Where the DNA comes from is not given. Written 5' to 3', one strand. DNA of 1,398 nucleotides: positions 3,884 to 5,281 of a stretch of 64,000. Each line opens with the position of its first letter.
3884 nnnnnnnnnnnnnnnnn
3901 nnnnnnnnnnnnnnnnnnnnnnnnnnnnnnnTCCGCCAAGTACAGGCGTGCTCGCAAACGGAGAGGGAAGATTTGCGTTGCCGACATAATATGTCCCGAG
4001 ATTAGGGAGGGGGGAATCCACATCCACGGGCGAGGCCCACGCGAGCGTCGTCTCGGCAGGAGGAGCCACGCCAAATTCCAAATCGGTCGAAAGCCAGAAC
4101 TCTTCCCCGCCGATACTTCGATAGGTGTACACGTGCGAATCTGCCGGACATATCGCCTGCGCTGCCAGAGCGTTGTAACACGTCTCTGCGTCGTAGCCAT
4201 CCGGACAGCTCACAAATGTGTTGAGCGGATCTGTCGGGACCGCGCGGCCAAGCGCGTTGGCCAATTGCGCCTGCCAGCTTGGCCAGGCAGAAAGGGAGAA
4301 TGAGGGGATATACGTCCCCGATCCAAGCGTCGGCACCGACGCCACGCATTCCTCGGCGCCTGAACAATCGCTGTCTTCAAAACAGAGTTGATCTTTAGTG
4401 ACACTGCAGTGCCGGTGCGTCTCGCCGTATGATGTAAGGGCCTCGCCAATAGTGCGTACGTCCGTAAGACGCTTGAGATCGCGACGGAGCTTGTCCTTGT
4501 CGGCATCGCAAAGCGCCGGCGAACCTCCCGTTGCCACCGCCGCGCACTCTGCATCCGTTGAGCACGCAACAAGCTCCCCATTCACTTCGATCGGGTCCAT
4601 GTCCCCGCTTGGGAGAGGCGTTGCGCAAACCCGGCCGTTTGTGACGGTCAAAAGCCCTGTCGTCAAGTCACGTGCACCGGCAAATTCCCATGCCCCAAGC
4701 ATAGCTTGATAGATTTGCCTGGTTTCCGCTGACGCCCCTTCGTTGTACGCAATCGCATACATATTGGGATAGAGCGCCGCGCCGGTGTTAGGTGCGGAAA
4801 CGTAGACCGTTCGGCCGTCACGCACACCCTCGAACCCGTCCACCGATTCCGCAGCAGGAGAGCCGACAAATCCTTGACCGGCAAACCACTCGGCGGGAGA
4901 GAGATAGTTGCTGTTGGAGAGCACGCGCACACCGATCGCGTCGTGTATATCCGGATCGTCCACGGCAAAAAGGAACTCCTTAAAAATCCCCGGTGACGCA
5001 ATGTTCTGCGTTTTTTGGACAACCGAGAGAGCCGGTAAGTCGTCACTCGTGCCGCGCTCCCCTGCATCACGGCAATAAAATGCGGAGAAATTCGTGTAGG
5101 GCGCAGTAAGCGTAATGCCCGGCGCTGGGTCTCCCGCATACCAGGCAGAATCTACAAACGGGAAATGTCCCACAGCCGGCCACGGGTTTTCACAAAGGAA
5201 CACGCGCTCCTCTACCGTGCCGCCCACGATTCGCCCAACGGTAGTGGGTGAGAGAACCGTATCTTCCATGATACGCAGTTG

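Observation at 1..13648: Four-gene minus-strand cluster encoding a giant surface protein, a paralog-anchored partner and two membrane proteins: candidate cell-surface or attachment apparatus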

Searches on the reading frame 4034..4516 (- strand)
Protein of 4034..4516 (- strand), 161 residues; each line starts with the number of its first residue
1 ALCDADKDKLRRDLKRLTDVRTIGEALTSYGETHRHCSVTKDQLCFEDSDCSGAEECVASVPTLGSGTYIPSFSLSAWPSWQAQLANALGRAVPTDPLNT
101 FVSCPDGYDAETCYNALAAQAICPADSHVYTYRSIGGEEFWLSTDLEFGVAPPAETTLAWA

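Call 74: search_solved_structures(query=A4, max_evalue=10, show_alignments=3)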
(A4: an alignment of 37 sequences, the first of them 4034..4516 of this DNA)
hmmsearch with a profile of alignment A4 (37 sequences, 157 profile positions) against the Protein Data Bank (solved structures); distinct sequences matched with E-value up to 10: 4.
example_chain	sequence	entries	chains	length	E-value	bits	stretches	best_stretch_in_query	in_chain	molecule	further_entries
9yfg_Da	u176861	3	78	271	0.48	13.8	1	60-107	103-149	Sodium-type flagellar protein MotY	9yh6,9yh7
9ydo_Da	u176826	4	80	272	0.48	13.8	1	60-107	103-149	Sodium-type flagellar protein MotY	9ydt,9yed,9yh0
9yec_Da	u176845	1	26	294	0.5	13.7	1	60-107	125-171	Sodium-type flagellar protein MotY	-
3vyy_A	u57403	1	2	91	1.3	12.4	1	101-142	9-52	ATP-dependent RNA helicase A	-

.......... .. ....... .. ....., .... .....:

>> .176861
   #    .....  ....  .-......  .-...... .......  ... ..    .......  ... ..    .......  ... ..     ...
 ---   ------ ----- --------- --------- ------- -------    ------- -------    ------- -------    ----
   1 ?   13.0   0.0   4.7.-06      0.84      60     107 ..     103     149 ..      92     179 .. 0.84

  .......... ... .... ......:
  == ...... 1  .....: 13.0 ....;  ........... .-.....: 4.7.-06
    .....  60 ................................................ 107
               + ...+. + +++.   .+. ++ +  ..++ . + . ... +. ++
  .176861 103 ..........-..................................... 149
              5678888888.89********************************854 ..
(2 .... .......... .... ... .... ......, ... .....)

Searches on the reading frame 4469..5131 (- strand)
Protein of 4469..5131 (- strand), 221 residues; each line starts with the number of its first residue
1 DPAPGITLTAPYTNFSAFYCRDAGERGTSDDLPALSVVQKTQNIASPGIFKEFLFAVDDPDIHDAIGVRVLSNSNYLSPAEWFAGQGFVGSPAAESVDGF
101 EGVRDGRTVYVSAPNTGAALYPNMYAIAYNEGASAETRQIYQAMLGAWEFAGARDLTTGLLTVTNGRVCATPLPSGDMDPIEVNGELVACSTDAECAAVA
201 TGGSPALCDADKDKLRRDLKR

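Call 40: search_protein_families(library=pfam, proteins=[window:4469-5131:-], max_evalue=1)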
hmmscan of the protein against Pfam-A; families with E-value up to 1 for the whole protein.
window:4469-5131:- (221 aa): 0 families
